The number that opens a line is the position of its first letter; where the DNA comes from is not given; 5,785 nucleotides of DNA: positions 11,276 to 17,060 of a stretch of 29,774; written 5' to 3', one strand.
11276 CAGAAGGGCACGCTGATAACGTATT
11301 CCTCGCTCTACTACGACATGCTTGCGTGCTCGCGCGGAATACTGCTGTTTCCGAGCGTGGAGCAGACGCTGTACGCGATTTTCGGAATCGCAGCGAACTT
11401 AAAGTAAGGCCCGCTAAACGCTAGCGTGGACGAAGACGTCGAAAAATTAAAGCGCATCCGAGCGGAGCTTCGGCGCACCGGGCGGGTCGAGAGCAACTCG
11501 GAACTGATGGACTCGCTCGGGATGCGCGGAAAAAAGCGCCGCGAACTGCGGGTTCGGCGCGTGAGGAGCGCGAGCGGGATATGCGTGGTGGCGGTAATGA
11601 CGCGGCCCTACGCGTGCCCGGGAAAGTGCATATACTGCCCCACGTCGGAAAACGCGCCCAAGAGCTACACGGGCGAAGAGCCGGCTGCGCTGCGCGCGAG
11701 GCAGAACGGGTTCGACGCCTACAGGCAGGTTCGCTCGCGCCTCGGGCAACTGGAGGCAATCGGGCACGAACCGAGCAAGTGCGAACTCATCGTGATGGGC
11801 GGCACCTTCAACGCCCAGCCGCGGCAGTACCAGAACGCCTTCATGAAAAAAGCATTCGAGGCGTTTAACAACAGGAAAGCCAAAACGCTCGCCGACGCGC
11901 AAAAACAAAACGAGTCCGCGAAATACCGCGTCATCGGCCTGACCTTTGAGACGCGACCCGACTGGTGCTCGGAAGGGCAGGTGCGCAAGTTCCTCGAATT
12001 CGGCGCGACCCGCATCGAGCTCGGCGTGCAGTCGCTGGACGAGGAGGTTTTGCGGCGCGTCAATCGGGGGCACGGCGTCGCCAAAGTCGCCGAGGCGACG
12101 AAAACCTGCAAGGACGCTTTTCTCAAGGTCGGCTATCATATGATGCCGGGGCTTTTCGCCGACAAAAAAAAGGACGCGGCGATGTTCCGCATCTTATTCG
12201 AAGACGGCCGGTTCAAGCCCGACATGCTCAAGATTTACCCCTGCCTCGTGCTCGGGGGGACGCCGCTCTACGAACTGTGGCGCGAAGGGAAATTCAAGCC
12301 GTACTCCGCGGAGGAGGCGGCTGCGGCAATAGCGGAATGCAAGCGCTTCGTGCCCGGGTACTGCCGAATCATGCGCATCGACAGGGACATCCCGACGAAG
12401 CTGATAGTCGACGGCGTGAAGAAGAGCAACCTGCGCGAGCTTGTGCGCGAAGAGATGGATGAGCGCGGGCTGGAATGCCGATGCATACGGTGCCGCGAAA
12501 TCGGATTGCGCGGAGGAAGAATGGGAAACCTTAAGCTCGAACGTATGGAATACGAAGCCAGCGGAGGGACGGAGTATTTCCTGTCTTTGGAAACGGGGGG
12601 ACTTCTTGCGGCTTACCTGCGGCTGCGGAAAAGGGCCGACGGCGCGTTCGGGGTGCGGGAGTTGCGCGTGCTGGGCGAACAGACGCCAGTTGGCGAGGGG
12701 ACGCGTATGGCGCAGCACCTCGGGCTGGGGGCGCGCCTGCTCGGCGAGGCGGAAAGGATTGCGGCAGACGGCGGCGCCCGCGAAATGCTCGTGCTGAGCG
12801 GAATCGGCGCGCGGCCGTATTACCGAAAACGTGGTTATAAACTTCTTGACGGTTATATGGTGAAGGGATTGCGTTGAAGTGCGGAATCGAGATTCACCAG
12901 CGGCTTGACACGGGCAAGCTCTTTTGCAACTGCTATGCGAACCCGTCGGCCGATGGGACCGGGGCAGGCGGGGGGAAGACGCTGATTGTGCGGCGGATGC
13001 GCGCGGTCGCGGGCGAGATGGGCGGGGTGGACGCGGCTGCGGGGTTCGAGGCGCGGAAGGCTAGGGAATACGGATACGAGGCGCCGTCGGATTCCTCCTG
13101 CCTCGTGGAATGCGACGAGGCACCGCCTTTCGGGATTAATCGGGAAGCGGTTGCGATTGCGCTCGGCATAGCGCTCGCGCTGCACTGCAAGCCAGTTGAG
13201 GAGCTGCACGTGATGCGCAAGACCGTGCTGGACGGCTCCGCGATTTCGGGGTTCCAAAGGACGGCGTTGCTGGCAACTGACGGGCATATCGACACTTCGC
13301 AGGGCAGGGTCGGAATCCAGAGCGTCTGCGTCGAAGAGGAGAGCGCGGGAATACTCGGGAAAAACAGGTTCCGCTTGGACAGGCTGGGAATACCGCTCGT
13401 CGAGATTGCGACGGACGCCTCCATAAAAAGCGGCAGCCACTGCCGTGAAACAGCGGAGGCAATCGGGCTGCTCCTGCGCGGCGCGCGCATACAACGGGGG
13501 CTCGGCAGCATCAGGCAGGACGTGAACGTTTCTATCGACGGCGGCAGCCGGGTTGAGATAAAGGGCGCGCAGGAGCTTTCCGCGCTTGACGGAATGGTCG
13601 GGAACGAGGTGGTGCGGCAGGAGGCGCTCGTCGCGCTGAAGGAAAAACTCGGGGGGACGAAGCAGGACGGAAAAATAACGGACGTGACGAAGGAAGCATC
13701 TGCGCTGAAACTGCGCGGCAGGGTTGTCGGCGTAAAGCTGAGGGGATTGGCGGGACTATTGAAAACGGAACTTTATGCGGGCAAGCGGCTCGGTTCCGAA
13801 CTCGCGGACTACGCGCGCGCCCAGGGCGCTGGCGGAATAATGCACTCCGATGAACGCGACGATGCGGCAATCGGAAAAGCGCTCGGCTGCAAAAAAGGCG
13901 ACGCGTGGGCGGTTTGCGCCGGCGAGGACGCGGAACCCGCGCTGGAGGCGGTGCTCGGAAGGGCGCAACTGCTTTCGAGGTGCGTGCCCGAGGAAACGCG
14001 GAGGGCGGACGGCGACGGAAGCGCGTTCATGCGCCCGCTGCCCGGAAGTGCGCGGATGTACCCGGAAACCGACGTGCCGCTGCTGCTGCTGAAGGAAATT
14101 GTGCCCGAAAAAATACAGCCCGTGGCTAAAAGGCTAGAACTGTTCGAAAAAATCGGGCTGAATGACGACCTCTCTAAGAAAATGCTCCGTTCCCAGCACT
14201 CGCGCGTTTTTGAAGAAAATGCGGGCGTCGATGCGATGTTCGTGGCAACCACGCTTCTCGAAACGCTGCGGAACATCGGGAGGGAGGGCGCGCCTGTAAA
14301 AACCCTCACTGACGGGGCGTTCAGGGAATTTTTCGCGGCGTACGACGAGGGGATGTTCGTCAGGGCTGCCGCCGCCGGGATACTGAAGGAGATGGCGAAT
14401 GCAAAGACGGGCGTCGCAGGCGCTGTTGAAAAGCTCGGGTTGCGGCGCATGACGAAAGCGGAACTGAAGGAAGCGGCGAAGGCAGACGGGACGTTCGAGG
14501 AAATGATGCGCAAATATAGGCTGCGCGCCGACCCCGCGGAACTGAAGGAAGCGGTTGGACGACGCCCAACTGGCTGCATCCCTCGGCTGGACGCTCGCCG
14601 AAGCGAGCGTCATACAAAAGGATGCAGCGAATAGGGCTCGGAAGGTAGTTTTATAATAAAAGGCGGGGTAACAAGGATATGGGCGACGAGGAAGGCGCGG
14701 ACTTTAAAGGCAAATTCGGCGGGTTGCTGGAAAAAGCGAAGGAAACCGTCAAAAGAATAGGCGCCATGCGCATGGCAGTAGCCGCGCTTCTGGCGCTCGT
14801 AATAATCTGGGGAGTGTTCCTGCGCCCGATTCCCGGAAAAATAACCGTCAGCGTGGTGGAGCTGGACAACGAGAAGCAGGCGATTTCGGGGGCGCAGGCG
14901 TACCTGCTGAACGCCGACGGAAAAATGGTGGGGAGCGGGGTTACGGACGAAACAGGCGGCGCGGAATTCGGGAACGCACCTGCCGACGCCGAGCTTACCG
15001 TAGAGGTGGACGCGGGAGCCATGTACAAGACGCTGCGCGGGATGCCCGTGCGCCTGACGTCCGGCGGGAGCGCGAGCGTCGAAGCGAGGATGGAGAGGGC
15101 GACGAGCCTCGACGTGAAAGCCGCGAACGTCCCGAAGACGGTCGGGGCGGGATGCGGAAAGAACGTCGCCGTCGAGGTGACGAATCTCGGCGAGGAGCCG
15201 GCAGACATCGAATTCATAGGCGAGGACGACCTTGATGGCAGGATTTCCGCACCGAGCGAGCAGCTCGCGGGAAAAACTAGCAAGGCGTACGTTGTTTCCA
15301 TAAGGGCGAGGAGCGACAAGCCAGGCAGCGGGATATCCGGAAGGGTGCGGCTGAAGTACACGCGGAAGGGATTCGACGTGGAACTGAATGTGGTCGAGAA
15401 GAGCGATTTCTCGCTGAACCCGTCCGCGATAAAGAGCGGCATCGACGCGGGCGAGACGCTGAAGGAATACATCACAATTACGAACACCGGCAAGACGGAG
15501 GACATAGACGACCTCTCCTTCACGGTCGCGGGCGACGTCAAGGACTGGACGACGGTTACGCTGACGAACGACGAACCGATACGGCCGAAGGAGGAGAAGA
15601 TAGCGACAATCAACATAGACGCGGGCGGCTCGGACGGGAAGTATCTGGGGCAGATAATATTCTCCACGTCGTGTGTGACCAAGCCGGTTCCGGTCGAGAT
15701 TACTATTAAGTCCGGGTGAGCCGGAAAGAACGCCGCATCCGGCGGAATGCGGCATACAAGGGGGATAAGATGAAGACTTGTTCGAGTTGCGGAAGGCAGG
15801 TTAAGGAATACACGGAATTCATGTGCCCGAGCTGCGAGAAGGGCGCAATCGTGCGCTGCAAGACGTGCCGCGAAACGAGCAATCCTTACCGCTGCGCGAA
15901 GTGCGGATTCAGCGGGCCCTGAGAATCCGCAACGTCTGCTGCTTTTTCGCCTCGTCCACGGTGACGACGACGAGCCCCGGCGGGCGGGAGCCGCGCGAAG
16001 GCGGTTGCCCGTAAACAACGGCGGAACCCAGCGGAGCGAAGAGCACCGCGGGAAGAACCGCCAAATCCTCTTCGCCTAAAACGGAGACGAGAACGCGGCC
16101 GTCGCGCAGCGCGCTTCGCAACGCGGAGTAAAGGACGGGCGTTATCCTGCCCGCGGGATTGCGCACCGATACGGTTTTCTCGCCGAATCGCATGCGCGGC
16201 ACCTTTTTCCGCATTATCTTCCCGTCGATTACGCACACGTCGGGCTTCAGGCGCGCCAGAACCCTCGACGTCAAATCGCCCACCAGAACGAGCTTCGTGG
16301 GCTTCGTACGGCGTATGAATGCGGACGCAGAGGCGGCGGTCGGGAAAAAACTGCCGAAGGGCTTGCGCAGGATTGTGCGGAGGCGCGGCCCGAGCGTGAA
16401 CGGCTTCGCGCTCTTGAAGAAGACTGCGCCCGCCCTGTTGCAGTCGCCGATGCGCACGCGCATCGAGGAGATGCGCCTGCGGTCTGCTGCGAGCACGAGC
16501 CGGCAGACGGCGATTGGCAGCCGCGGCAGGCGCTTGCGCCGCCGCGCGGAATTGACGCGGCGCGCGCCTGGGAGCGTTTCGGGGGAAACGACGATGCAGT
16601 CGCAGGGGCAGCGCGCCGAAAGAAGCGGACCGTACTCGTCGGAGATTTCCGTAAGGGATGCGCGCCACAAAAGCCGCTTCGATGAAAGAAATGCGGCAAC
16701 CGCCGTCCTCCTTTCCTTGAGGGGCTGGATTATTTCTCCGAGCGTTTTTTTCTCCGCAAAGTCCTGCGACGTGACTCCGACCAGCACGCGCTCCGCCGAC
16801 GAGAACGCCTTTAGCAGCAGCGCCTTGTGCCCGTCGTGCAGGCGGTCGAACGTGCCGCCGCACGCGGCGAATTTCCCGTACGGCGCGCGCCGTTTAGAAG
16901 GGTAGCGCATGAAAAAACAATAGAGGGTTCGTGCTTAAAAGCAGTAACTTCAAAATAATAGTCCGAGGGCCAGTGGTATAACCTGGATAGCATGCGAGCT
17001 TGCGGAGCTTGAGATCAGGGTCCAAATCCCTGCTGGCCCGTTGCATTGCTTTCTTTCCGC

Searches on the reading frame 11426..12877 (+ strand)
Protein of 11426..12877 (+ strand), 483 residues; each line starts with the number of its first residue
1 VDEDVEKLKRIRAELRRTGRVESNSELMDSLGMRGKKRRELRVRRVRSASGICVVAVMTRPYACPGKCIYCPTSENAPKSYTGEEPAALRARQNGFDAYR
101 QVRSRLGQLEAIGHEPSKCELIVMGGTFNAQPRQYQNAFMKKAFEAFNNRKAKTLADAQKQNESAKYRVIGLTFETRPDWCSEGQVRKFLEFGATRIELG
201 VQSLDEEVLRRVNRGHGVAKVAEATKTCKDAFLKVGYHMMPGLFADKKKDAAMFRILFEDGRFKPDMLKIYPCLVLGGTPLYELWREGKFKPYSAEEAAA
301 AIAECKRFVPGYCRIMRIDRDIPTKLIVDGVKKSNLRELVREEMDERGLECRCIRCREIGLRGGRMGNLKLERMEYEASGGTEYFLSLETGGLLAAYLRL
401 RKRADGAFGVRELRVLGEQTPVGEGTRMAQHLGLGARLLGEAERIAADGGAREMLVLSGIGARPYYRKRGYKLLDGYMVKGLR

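Call 13: search_protein_families(library=pfam, proteins=[window:11426-12877:+])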
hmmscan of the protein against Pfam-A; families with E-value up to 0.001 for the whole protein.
window:11426-12877:+ (483 aa): 2 families
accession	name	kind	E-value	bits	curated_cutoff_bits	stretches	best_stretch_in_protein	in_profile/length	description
PF16199.10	Radical_SAM_C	-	1.2e-23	83.4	31.9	1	265-345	1-84/85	Radical_SAM C-terminal domain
PF04055.27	Radical_SAM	-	5.2e-19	69.5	29.5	1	63-243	6-154/166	Radical SAM superfamily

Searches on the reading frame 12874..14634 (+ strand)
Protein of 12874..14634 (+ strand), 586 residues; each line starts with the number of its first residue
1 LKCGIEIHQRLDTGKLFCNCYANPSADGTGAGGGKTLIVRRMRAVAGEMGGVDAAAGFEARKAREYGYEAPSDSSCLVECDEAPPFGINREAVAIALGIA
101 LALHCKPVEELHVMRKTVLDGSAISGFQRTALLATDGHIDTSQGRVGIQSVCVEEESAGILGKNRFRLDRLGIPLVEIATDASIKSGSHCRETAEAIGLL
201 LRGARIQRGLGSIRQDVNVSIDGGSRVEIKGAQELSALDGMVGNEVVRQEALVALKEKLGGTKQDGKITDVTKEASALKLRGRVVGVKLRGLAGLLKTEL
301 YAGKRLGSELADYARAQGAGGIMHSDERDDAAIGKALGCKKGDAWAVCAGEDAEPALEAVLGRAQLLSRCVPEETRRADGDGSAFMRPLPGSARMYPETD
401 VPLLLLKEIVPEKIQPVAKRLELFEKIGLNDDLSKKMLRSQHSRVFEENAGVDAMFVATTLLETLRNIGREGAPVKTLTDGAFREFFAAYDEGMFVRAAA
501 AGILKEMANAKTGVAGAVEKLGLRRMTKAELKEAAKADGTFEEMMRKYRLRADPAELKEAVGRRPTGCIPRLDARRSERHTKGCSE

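Call 13: search_protein_families(library=pfam, proteins=[window:12874-14634:+])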
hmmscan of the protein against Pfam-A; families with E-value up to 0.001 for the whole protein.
window:12874-14634:+ (586 aa): 2 families
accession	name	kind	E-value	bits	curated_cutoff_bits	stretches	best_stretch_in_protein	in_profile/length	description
PF02934.20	GatB_N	-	5.7e-41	141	23.4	1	2-408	2-273/277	GatB/GatE catalytic domain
PF02637.23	GatB_Yqey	-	0.00015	22.1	27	0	454-534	14-97/148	GatB domain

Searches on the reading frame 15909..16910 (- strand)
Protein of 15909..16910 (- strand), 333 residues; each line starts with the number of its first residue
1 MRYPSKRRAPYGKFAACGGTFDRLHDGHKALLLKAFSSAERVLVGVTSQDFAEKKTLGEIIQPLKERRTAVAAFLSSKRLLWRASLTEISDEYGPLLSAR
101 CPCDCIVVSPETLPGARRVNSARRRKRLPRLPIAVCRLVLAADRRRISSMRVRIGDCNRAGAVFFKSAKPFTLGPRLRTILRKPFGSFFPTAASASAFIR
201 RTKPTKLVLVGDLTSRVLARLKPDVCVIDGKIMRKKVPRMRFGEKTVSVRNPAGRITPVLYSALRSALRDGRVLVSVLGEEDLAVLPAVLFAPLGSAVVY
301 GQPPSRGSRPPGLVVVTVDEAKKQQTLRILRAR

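Call 13: search_protein_families(library=pfam, proteins=[window:15909-16910:-])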
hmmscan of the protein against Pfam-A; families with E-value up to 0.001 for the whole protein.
window:15909-16910:- (333 aa): 2 families
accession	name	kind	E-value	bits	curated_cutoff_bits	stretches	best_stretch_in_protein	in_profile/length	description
PF04019.17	DUF359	-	1.1e-27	96.6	25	1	219-331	8-123/126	Protein of unknown function (DUF359)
PF01467.32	CTP_transf_like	-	2.4e-11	44.4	21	1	17-153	2-131/133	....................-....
